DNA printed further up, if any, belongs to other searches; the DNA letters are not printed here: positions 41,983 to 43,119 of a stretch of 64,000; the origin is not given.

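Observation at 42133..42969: Phage-encoded PAS-GGDEF diguanylate cyclase with intact catalytic and inhibitory sites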

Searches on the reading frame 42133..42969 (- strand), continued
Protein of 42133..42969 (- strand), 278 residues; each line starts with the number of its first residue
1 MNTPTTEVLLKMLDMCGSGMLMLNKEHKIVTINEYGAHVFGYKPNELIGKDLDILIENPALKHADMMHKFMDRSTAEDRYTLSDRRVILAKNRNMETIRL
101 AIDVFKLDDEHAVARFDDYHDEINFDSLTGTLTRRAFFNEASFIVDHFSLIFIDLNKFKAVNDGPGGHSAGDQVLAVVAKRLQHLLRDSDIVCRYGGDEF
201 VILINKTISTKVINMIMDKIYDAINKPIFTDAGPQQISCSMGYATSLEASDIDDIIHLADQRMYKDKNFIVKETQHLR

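Call 25: find_related_loci(query=A1, collection=viral_contigs, flank=10000)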
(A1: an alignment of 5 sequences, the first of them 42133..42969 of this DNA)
Query A1 (278 aa) in viral_contigs; peptide patterns used: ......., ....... (x = any residue, [..] = any of these).
103 stretches matched a pattern; 12 encode a relative of the query (tblastn E <= 1e-3); 12 distinct loci.
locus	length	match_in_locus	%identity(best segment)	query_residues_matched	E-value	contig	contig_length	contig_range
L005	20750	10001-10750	38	11-270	2e-46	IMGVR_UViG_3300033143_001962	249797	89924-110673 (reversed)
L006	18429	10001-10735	35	9-267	7e-39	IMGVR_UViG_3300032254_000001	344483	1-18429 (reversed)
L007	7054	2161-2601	39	125-268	1e-26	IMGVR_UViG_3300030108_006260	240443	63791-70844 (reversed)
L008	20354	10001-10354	38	150-268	2e-23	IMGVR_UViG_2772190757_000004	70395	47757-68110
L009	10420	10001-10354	38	150-268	5e-23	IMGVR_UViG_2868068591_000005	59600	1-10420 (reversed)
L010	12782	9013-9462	35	124-268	5e-21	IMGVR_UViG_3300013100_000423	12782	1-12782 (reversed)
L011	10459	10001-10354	38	150-268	4e-21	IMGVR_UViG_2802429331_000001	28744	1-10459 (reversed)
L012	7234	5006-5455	37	124-268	2e-20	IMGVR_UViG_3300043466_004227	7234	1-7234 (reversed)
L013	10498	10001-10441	36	126-267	7e-17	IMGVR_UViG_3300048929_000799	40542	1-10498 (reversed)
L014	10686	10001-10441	36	126-267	7e-17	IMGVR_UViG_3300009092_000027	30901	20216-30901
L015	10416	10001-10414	35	126-258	1e-13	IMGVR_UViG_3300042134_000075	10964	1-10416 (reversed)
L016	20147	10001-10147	43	153-203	4e-6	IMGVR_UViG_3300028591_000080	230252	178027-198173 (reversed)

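Call 40: search_protein_families(library=padloc, proteins=[window:42133-42969:-], max_evalue=0.01)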
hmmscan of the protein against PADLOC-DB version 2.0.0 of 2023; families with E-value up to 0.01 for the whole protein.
window:42133-42969:- (278 aa): 0 families

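Call 44: search_protein_families(library=pfam, proteins=[L002:7455-8786:+, L002:8783-9682:+, L002:9769-10014:+, L002:10860-11636:+, L002:11684-12745:+, L006:7265-8254:+, L006:8844-9971:+, L006:8686-8916:+, L002:6913-7443:+, L007:1615-2613:+], max_evalue=0.01)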
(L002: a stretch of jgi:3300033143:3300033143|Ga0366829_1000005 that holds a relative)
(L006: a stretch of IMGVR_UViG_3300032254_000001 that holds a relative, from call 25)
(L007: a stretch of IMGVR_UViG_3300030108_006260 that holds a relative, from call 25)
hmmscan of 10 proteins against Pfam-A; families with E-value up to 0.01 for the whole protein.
L002:7455-8786:+ (443 aa): 6 families
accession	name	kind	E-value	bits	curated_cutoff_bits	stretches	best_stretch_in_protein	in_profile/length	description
PF00535.33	Glycos_transf_2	-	2.3e-26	93.1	23.3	1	88-262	1-167/168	Glycosyl transferase family 2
PF13641.12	Glyco_tranf_2_3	-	1.5e-22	81.2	27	1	85-315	1-230/230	Glycosyltransferase like family 2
PF13632.12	Glyco_trans_2_3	-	1.9e-19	70.7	27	1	173-380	1-194/198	Glycosyl transferase family group 2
PF03142.21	Chitin_synth_2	-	6.2e-18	65.2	27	1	162-274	193-306/527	Chitin synthase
PF13506.12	Glyco_transf_21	-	9.3e-11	41.9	21.7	1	158-314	18-174/174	Glycosyl transferase family 21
PF10111.15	Glyco_tranf_2_2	-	4.6e-06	26.8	27.3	1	88-193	1-104/276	Glycosyltransferase like family 2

L002:8783-9682:+ (299 aa): 0 families

L002:9769-10014:+ (81 aa): 0 families

L002:10860-11636:+ (258 aa): 2 families
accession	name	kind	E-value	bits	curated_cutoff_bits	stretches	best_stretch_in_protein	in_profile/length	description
PF00149.33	Metallophos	-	8.3e-09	36.6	21.5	1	1-216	1-190/191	Calcineurin-like phosphoesterase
PF12850.12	Metallophos_2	-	5.5e-08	33.4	27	1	1-78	1-69/154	Calcineurin-like phosphoesterase superfamily domain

L002:11684-12745:+ (353 aa): 0 families

L006:7265-8254:+ (329 aa): 1 family
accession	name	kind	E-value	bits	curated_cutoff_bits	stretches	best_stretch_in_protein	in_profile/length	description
PF01391.23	Collagen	-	0.0033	17.6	27.2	1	242-279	4-41/60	Collagen triple helix repeat (20 copies)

L006:8844-9971:+ (375 aa): 2 families
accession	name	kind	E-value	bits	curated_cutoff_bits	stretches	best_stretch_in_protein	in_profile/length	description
PF09511.15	RNA_lig_T4_1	-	2.2e-19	70.7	28.3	1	74-214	1-156/227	RNA ligase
PF20819.2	T4_Rnl1_C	-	5e-08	33.7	27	1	266-358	1-97/122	T4 RNA ligase 1, C-terminal domain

L006:8686-8916:+ (76 aa): 0 families

L002:6913-7443:+ (176 aa): 0 families

L007:1615-2613:+ (332 aa): 2 families
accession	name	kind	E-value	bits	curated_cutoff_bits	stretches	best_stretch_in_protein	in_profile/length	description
PF00990.26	GGDEF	-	1.6e-39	135.7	23.8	1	181-331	1-158/161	Diguanylate cyclase, GGDEF domain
PF00072.30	Response_reg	-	3.6e-09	37.2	30.2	1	54-159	1-106/111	Response regulator receiver domain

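Call 45: predict_structure(alignment_id=A2)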
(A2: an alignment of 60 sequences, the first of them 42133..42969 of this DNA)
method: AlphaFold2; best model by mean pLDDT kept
length: 278 residues; sequences in the alignment: 60
mean_pLDDT: 86.9   pTM: 0.69
mean pLDDT of the five models: 86.9, 85.9, 85.0, 84.7, 84.0
residues with pLDDT >= 90: 162; 70-90: 77; 50-70: 27; < 50: 12
segments of 3 or more residues with pLDDT < 50: 74-83
pLDDT, mean of each block of 10 residues (from residue 1): 77 88 91 94 96 79 57 50 64 89 84 85 83 91 88 97 95 98 95 97 92 97 97 96 96 96 91 68
secondary structure, 60 per line:
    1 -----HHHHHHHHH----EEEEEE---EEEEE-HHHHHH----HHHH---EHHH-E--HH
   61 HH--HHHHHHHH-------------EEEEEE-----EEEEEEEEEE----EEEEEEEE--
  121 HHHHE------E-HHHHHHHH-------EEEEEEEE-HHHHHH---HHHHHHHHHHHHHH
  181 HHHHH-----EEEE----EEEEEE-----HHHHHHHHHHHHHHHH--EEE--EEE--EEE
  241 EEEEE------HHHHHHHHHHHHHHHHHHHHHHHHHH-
elements in order: H6-14 E19-24 E28-32 H34-39 H44-47 H59-62 H65-72 E86-91 E97-106 E111-118 H121-124 H134-141 E149-156 H158-163 H167-185 E191-194 E199-204 H210-225 E228-230 E233-235 E238-245 H252-277

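Call 47: fold_search(model_id=the predicted structure, library=pdb)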
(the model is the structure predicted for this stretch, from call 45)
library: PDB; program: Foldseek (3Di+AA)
matches with E <= 10: 1420; with E <= 0.001: 319
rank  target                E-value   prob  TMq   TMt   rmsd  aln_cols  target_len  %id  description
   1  5xgb                  3.9e-17  1.00  0.48  0.25  17.1       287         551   22  Crystal structure of the PAS-GGDEF-EAL domain of PA0861 from Pseudomonas aeruginosa (released 2017-12-20)
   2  5xgd                  5.1e-17  1.00  0.48  0.25  17.0       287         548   22  Crystal structure of the PAS-GGDEF-EAL domain of PA0861 from Pseudomonas aeruginosa in complex with GTP (released 2017-12-20)
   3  5xge                  2.3e-16  1.00  0.48  0.25  16.9       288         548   22  Crystal structure of the PAS-GGDEF-EAL domain of PA0861 from Pseudomonas aeruginosa in complex with cyclic di-GMP (released 2017-12-20)
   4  8c05                  2.9e-15  1.00  0.42  0.38  13.5       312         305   21  LOV-activated diguanylate cyclase, dark-state structure (released 2023-07-19)
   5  9cmf_A                1.3e-14  1.00  0.48  0.17  23.8       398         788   16  Substrate bound DosP (released 2024-11-20)
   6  4urs_A                1.2e-13  1.00  0.48  0.80   2.6       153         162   33  Crystal Structure of GGDEF domain from T.maritima (released 2014-10-08)
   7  9bgv_A                5.0e-13  1.00  0.48  0.17  23.7       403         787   16  DosP R97A straight form (released 2024-11-20)
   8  9bkv_B                6.1e-13  1.00  0.48  0.18  22.1       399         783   16  DosP R97A bent form (released 2024-11-20)
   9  9cdr_A                7.8e-13  1.00  0.48  0.17  22.3       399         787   17  DosP Apo straight form (released 2024-11-20)
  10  4urg_A                1.0e-12  1.00  0.47  0.84   2.7       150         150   34  Crystal Structure of GGDEF domain from T.maritima (active-like dimer) (released 2014-10-08)
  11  9bkv_A                1.3e-12  1.00  0.47  0.17  26.9       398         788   16  DosP R97A bent form (released 2024-11-20)
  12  4urg_B                1.9e-12  1.00  0.48  0.83   2.6       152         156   34  Crystal Structure of GGDEF domain from T.maritima (active-like dimer) (released 2014-10-08)
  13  4wxo_A                6.8e-12  1.00  0.48  0.73   2.6       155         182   33  SadC (300-487) from Pseudomonas aeruginosa PAO1 (released 2015-11-18)
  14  9ce0_B                6.8e-12  1.00  0.48  0.18  21.9       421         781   17  DosP Apo Bent form (released 2024-11-20)
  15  6hbz_B                1.4e-11  1.00  0.50  0.52   6.2       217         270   22  Bdellovibrio bacteriovorus DgcB Full-length (released 2019-08-28)
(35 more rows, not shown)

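Call 49: search_protein_families(library=ncbifam, proteins=[L002:7455-8786:+, L002:8783-9682:+, L002:10860-11636:+, L002:11684-12745:+], max_evalue=0.001)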
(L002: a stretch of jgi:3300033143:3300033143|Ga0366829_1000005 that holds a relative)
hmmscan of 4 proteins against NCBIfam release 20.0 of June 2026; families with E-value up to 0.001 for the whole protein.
L002:7455-8786:+ (443 aa): 26 families (the best 25 are shown)
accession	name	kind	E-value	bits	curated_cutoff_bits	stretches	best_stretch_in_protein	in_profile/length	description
TIGR03937.1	PgaC_IcaA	equivalog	5.3e-57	193.6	422.3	1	71-438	31-396/407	poly-beta-1,6-N-acetyl-D-glucosamine synthase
TIGR03111.1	glyc2_xrt_Gpos1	hypoth_equivalog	4.2e-38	131.3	363.95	1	39-442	8-416/439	TIGR03111 family XrtG-associated glycosyltransferase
TIGR04242.1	nodulat_NodC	equivalog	5.5e-34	117.8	550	1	78-315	41-283/395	chitooligosaccharide synthase NodC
TIGR03030.1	CelA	equivalog_domain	2.3e-20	72.2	699.1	1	64-375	110-437/714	UDP-forming cellulose synthase catalytic subunit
TIGR03469.1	HpnB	hypoth_equivalog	5.8e-19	68.4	379.25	1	69-196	28-161/386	hopene-associated glycosyltransferase HpnB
TIGR03965.1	mycofact_glyco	equivalog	2.9e-18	66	280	1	79-333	68-317/467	mycofactocin biosynthesis glycosyltransferase MftF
NF041875.1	EPS_EpsD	equivalog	4.2e-17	62.5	370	1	88-311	2-222/325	exopolysaccharide biosynthesis glycosyltransferase EpsD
NF008558.0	PRK11498.1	equivalog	1.1e-14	53.3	992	1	69-373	257-559/872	UDP-forming cellulose synthase catalytic subunit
NF047683.1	TeichurnBiosyTuaG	equivalog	5e-13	49.3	400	1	84-189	5-105/252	teichuronic acid biosynthesis protein TuaG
NF045692.1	OglycostaseCruG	equivalog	2.7e-12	46.3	600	1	80-315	36-272/386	2'-O-glycosyltransferase CruG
NF010496.0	PRK13915.1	equivalog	3.6e-12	46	262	1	85-188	31-134/307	glucosyl-3-phosphoglycerate synthase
TIGR04283.1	glyco_like_mftF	equivalog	5.6e-12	45.7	182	1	87-285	1-174/221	TIGR04283 family arsenosugar biosynthesis glycosyltransferase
NF007482.0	PRK10073.1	equivalog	7.8e-12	44.8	423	1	84-190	5-105/334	glycosyltransferase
NF053846.1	glyco_with_XrtP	equivalog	2.6e-11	42.8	520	1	62-334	19-316/440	XrtP-associated glycosyltransferase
NF007986.1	PRK10714.1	equivalog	1.2e-10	40.9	529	1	86-193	7-113/316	undecaprenyl-phosphate 4-deoxy-4-formamido-L-arabinose transferase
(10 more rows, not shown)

L002:8783-9682:+ (299 aa): 0 families

L002:10860-11636:+ (258 aa): 1 family
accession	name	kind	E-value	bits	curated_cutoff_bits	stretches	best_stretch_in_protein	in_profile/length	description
TIGR00040.1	yfcE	subfamily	2.5e-06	27.7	56.25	1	1-70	1-68/158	YfcE family phosphodiesterase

L002:11684-12745:+ (353 aa): 0 families

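Call 50: search_solved_structures(query=L002:7455-8786:+, max_evalue=0.001)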
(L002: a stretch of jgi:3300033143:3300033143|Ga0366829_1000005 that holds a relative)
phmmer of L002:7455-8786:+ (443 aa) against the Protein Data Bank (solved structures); distinct sequences matched with E-value up to 0.001: 36.
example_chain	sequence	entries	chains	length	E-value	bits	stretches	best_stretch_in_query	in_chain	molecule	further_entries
6yv7_B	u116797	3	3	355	3.3e-13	52.3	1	84-336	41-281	Glycosyl transferase, family 2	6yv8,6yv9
6yv7_A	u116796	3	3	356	3.3e-13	52.3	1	84-336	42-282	Glycosyl transferase, family 2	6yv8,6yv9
7sp7_A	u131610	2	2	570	2.7e-12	49.3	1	149-429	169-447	Hyaluronan synthase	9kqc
8snc_A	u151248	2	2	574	2.7e-12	49.3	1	149-429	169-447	Hyaluronan synthase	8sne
9b8v_E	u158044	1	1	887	1.8e-11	46.6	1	69-375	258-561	Cellulose synthase catalytic subunit [UDP-forming]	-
7lby_A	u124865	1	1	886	1.8e-11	46.6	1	69-376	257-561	Cellulose synthase catalytic subunit [UDP-forming]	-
9fmv_A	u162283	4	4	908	2e-11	46.5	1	70-376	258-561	Cellulose synthase catalytic subunit [UDP-forming]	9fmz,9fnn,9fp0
5ej1_A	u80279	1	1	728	7.6e-11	44.5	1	50-374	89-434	Putative cellulose synthase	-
4hg6_A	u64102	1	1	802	1e-10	44.1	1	51-374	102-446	Cellulose Synthase Subunit A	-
4p00_A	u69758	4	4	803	1e-10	44.1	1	51-374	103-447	Cellulose Synthase A subunit | Cellulose Synthase subunit A | Putative cellulose synthase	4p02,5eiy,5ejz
9hwj_A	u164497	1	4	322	3e-08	36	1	84-208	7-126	Undecaprenyl-phosphate 4-deoxy-4-formamido-L-arabinose transferase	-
9bhc_C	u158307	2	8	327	7.3e-08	34.7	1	86-193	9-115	Undecaprenyl-phosphate 4-deoxy-4-formamido-L-arabinose transferase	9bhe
8vxh_A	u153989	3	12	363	8.5e-08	34.5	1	86-193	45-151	Undecaprenyl-phosphate 4-deoxy-4-formamido-L-arabinose transferase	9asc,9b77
4y6n_A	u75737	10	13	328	1.2e-06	30.7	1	73-181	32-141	Glucosyl-3-phosphoglycerate synthase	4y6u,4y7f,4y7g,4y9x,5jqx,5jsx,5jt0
3e25_A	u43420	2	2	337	1.2e-06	30.7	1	73-181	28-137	Putative uncharacterized protein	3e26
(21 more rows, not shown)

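Call 52: find_related_loci(query=L002:7455-8786:+, collection=viral_contigs, flank=10000)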
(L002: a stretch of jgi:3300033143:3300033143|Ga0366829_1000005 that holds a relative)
Query L002:7455-8786:+ (443 aa) in viral_contigs; peptide patterns used: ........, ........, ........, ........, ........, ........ (x = any residue, [..] = any of these).
14 stretches matched a pattern; 2 encode a relative of the query (tblastn E <= 1e-3); 2 distinct loci.
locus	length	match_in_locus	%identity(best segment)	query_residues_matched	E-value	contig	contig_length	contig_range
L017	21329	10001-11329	100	1-443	0e+0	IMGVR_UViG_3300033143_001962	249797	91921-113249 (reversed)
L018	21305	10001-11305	50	1-443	2e-142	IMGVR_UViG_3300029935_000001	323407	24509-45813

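Call 67: search_protein_representatives(alignment_id=A1)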
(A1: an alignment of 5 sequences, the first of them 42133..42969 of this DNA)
Query: 5 sequences, 264 profile positions. Proteins with E-value up to 0.001 (for the whole library): 541712; up to 1e-10: 405883; up to 1e-30: 3693. The best 150 are listed.
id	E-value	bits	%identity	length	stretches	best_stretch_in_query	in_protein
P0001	7.6e-116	402.3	-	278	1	1-263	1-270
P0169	3.5e-99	347.6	-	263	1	1-261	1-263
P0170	1.3e-86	306.4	-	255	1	1-260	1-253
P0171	1.0e-83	296.9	-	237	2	84-262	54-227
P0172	3.5e-83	295.2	-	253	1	6-260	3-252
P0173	1.1e-78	280.4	-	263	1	1-260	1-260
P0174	1.6e-77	276.6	-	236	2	91-262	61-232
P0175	1.2e-72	260.7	-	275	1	7-260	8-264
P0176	6.5e-64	232.0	-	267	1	1-261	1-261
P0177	1.3e-59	217.9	-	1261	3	129-261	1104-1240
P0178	6.9e-58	212.3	-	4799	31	10-97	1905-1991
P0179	1.0e-57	211.7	-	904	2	100-260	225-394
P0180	1.4e-57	211.2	-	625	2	119-262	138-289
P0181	3.2e-56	206.8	-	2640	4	116-261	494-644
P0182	4.8e-55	202.9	-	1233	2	98-261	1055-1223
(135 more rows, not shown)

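Call 71: find_encoding_contigs(protein=P0176, flank=8000, max_places=2)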
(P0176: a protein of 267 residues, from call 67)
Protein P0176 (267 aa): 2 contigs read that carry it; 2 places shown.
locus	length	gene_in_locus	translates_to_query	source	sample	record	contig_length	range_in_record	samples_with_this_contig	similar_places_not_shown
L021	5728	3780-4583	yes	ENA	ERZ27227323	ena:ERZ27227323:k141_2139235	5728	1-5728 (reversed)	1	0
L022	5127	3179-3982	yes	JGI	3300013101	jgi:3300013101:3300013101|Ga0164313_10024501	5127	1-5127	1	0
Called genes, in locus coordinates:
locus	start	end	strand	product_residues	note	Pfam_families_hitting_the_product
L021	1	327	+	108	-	?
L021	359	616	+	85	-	-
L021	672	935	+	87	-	PF10902:WYL_2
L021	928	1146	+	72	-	-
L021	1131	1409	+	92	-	-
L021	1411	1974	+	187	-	-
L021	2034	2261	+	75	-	-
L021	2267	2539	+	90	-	-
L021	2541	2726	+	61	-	-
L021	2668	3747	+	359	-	PF09511:RNA_lig_T4_1, PF20819:T4_Rnl1_C (weak)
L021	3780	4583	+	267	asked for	PF13188:PAS_8 (weak), PF13426:PAS_9 (faint), PF00990:GGDEF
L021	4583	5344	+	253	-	PF00149:Metallophos, PF12850:Metallophos_2 (faint)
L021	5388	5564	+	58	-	-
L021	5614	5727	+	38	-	?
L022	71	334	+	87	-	PF10902:WYL_2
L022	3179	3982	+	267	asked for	PF13188:PAS_8 (weak), PF13426:PAS_9 (faint), PF00990:GGDEF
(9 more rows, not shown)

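Call 72: find_encoding_contigs(protein=P0175, flank=8000, max_places=2)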
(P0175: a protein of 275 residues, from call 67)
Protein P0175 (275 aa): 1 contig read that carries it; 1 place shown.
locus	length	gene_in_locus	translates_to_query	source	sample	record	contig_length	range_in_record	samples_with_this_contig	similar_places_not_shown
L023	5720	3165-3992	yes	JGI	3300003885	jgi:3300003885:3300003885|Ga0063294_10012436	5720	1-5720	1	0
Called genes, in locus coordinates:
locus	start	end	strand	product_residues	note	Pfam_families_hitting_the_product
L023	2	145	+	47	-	?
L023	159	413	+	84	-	-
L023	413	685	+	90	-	-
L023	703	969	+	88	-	-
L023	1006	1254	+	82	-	PF10902:WYL_2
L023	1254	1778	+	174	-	-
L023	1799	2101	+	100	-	-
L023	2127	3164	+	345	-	PF09511:RNA_lig_T4_1, PF20819:T4_Rnl1_C (weak)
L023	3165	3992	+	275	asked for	PF00990:GGDEF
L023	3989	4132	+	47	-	-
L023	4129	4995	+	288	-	PF13671:AAA_33, PF25109:HAD_PNKP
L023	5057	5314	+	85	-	-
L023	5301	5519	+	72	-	-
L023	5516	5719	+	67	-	?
